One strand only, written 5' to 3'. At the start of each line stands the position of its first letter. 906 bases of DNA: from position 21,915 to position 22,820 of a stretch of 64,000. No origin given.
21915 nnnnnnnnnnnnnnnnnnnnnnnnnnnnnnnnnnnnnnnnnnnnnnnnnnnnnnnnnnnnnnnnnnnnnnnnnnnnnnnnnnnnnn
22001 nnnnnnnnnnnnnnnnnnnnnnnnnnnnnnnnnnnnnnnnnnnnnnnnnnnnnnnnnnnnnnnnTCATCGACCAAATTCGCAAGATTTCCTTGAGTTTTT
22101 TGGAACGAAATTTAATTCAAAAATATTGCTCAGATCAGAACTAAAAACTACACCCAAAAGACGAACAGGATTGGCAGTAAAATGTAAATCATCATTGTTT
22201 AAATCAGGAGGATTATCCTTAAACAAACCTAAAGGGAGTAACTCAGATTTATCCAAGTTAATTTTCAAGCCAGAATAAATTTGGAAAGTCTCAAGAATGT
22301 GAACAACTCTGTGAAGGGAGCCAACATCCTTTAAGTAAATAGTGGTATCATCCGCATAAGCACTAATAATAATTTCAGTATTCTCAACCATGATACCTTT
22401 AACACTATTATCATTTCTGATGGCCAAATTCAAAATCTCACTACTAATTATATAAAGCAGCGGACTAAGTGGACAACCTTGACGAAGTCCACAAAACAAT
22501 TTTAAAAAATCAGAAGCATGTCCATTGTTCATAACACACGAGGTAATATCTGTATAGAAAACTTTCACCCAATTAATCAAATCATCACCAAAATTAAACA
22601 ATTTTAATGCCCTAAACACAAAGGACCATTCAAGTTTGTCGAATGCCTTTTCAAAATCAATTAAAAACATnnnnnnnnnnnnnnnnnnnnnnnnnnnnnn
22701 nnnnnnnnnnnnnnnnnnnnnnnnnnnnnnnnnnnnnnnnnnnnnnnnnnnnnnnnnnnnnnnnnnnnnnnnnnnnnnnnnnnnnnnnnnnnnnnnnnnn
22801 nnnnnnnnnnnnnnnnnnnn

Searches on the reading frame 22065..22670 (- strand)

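Call 61: search_protein_families(library=pfam, proteins=[window:22065-22670:-], max_evalue=0.001)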
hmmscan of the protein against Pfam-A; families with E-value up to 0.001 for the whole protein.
window:22065-22670:- (201 aa): 1 family
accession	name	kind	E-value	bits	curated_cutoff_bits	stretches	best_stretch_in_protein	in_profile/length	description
PF00078.32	RVT_1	-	4.1e-23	82.6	29.6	1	3-175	72-204/205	Reverse transcriptase (RNA-dependent DNA polymerase)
